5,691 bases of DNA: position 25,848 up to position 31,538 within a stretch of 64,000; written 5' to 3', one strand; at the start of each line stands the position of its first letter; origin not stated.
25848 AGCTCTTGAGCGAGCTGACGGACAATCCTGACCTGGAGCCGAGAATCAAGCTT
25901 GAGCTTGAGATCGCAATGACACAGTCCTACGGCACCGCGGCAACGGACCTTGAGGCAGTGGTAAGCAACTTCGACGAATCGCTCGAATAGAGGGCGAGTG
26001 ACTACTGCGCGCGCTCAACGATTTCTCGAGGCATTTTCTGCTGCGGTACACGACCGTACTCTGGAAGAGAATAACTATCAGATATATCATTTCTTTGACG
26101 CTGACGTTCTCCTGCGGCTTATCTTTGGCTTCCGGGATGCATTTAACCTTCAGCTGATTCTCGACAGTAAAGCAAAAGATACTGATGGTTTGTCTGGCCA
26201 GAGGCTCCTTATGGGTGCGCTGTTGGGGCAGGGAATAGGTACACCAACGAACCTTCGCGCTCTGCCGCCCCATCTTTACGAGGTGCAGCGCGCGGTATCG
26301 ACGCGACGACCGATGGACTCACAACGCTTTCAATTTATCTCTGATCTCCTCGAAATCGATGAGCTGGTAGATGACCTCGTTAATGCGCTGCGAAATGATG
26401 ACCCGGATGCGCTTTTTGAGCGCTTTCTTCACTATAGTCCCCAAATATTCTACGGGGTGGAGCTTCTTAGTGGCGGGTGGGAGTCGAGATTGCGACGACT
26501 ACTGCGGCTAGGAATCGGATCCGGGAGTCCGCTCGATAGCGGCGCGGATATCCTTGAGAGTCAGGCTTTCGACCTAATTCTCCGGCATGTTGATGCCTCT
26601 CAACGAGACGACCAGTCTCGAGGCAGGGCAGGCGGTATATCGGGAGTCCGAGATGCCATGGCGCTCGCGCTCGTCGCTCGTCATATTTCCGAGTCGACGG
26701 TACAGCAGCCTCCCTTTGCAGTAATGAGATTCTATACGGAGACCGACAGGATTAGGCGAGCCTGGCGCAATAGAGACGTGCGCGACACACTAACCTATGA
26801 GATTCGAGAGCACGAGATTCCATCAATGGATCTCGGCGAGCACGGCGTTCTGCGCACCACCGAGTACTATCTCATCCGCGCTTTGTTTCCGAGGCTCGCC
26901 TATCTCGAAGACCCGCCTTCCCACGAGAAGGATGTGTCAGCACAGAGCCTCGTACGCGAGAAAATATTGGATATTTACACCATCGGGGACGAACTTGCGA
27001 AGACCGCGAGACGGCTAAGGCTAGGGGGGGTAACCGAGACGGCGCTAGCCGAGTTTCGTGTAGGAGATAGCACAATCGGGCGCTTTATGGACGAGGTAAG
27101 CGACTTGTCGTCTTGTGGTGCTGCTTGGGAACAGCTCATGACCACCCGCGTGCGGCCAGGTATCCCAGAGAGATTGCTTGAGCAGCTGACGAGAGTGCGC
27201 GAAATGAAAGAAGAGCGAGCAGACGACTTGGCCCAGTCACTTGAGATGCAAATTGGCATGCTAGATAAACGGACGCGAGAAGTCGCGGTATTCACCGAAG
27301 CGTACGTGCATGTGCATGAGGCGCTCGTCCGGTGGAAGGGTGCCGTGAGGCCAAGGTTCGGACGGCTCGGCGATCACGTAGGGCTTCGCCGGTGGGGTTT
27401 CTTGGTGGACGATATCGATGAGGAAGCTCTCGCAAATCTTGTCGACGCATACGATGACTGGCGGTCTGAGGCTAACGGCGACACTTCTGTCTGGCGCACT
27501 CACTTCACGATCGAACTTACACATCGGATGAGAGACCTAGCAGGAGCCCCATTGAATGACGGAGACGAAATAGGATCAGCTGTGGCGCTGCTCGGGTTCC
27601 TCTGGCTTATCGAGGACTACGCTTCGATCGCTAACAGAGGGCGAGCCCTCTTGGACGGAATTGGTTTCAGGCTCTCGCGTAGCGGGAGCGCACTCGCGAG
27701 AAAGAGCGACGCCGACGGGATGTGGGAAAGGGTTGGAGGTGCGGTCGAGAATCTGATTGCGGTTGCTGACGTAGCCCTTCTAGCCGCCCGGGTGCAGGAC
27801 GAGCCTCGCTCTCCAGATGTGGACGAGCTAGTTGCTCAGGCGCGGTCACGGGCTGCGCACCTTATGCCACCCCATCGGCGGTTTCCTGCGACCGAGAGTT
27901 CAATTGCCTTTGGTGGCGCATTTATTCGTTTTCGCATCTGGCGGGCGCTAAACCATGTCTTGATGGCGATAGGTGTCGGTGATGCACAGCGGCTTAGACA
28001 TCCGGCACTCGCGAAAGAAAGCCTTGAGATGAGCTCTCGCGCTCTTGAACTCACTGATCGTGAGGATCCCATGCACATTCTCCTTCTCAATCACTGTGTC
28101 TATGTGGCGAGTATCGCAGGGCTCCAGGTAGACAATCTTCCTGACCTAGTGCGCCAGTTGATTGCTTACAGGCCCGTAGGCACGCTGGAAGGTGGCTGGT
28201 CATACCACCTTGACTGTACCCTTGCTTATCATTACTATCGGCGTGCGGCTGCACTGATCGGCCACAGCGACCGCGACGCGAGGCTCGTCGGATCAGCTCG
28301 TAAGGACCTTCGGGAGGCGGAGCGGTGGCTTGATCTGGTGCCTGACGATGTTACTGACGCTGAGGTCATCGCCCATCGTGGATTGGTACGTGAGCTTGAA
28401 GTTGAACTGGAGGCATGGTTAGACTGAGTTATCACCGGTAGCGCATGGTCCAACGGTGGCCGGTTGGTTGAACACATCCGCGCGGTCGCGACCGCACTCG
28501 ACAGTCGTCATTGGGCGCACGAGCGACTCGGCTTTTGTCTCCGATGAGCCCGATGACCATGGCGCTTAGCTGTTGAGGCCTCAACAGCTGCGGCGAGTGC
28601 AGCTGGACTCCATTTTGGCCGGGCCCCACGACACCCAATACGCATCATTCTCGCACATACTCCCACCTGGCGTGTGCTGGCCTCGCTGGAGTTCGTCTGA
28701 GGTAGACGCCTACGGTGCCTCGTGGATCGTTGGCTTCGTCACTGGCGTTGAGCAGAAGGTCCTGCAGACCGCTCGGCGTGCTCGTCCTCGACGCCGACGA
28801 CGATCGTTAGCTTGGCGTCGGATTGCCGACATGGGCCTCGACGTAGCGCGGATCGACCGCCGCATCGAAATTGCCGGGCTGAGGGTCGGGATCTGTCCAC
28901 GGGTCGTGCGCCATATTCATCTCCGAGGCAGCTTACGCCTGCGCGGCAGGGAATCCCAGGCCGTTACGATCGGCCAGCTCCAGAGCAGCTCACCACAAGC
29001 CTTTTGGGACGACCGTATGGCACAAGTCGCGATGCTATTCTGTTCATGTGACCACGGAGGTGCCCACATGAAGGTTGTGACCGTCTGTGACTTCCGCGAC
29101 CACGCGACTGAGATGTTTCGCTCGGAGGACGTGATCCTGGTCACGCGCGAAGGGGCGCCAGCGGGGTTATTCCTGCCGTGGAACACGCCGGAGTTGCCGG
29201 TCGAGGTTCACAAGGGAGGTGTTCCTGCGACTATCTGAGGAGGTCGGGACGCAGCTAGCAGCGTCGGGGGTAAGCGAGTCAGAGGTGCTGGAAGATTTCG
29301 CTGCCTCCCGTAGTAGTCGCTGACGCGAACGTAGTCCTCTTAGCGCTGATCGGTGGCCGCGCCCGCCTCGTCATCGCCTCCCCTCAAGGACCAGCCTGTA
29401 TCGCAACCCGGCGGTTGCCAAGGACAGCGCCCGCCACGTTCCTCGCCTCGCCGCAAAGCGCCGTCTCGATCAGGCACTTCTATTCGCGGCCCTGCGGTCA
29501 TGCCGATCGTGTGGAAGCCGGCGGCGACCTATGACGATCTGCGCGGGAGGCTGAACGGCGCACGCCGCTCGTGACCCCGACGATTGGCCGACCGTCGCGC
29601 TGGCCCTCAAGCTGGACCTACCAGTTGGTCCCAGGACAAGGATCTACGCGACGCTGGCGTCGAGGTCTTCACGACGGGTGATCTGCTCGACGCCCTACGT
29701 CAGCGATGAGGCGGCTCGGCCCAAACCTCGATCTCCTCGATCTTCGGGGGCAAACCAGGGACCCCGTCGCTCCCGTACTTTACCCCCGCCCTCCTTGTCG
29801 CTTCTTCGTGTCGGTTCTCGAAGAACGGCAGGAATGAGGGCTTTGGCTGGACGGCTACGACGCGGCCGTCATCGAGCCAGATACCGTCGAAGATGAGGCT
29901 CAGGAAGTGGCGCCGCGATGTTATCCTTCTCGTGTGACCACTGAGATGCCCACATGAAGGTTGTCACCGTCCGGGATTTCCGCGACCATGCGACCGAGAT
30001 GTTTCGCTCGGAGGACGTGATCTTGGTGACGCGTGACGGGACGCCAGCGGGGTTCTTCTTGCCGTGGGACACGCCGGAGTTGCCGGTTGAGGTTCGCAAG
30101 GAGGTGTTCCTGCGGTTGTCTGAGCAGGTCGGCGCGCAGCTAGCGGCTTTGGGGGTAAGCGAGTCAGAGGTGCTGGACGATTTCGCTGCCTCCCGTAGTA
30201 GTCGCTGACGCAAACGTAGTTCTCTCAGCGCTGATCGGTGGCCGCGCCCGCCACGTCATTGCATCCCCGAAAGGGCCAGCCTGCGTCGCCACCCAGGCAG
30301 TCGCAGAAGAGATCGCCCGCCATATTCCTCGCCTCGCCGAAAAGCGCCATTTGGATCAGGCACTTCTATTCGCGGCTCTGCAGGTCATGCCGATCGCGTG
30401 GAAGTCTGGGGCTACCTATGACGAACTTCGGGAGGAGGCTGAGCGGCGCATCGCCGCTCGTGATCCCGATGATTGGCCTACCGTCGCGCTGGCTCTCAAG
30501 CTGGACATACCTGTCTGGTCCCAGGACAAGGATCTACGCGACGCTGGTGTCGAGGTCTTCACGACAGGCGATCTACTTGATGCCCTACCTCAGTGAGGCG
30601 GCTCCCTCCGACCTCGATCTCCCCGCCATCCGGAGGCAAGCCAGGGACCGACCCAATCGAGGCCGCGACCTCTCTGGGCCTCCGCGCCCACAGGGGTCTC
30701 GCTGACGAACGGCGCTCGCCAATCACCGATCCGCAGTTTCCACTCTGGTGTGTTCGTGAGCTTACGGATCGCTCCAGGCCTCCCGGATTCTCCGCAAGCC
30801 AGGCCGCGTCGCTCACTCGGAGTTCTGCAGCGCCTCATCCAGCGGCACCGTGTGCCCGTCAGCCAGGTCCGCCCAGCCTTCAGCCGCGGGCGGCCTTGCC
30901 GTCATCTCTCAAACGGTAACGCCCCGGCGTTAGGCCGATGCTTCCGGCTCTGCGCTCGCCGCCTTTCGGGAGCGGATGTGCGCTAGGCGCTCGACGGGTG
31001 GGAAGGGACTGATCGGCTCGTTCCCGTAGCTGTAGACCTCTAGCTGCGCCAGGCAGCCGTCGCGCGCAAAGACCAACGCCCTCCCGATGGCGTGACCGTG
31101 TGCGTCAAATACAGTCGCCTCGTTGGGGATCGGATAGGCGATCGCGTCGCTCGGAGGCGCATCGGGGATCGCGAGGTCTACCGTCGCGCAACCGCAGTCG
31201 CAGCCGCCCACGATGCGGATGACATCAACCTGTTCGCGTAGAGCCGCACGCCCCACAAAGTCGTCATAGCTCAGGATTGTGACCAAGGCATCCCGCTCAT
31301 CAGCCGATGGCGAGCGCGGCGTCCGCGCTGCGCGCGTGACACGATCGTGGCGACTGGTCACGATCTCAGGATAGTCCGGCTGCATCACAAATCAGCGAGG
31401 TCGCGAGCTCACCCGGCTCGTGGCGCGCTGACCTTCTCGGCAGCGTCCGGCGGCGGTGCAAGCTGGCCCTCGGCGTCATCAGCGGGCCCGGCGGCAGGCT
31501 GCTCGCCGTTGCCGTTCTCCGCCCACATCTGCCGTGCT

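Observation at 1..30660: Tandem pile-up of related serine-recombinase integrative elements, each capped by a TA module, at a tRNA-3'-like att site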

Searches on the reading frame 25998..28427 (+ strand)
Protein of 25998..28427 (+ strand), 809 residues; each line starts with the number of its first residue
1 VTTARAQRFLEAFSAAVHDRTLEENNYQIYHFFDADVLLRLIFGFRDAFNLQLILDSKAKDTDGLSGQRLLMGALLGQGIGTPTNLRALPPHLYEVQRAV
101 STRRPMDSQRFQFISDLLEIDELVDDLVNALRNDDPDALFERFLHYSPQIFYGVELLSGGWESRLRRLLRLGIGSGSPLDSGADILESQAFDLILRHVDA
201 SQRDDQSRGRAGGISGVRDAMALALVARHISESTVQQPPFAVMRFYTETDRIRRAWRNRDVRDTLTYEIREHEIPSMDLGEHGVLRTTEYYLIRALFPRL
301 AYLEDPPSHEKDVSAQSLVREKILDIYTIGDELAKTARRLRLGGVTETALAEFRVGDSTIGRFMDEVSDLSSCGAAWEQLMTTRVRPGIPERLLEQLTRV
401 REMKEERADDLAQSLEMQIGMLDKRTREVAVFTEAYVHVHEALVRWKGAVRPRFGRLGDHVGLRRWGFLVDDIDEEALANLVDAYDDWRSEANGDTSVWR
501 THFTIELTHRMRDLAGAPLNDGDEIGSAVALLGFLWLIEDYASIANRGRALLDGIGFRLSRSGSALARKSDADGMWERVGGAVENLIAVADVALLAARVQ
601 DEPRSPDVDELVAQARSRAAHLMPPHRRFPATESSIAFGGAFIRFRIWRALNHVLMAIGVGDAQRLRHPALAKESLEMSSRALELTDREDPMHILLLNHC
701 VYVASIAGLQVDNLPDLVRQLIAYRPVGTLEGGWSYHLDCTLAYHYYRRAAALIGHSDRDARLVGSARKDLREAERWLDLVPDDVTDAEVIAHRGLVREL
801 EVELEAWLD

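Call 14: search_protein_families(library=pfam, proteins=[window:25998-28427:+], max_evalue=0.01)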
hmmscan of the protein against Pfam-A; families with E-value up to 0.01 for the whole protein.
window:25998-28427:+ (809 aa): 0 families

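Call 61: search_protein_families(library=padloc, proteins=[window:25998-28427:+], max_evalue=0.001)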
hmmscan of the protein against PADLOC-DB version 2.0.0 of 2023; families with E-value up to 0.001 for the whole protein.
window:25998-28427:+ (809 aa): 0 families
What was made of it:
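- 22849..28427 (+): Cargo of E4: three ORFs of 372, 604 and 809 aa with no family match. No Pfam or PADLOC hit (calls 14, 61).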

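Call 62: search_protein_families(library=ncbifam, proteins=[window:25998-28427:+], max_evalue=0.001)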
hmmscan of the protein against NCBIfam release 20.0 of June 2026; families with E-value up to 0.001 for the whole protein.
window:25998-28427:+ (809 aa): 0 families

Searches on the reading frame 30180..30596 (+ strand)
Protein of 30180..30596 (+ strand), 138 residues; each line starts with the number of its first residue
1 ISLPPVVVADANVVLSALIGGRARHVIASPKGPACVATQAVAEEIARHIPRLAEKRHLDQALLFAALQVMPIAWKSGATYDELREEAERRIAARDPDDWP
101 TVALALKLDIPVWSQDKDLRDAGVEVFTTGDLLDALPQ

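Call 10: search_protein_families(library=pfam, proteins=[window:30238-30596:+], max_evalue=0.01)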
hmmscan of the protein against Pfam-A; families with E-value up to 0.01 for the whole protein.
window:30238-30596:+ (119 aa): 0 families

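Call 41: search_protein_families(library=pfam, proteins=[window:30180-30596:+], max_evalue=1)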
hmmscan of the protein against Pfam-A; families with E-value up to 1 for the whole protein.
window:30180-30596:+ (138 aa): 5 families
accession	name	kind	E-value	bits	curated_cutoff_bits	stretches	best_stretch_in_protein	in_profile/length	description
PF10130.15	PIN_2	-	8e-26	91.3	22.4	1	8-131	1-127/133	PIN domain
PF01850.27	PIN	-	4.4e-07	31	23.6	1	8-123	2-118/120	PIN domain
PF13470.12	PIN_3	-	0.0046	18.2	27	1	7-107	2-103/115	PIN domain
PF20054.4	Tc-38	-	0.095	12.9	23.2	1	94-128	9-43/70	Trypanosoma Tc-38 (p38) protein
PF17476.7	Binary_toxB_3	-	0.2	12.3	28.4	1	86-100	21-35/102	Clostridial binary toxin B/anthrax toxin PA domain 3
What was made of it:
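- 29954..30596 (+): Uninterrupted antitoxin (29954-30208) and PIN_2 toxin (about 30198-30596) of E5. PF10130 PIN_2 E = 8e-26 (call 41).
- On Type II toxin-antitoxin module: 29954-30208 with about 30198-30596, PIN_2 (call 41).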

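Call 62: search_protein_families(library=ncbifam, proteins=[window:30180-30596:+], max_evalue=0.001)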
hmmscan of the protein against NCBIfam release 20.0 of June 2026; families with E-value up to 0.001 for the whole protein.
window:30180-30596:+ (138 aa): 0 families

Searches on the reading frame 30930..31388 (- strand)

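Call 41: search_protein_families(library=pfam, proteins=[window:30930-31388:-], max_evalue=1)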
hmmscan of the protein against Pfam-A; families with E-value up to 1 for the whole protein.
window:30930-31388:- (152 aa): 1 family
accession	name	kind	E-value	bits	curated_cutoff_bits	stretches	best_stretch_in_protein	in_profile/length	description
PF19836.4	DUF6315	-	0.063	13.4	29.7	1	29-79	57-105/174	Family of unknown function (DUF6315)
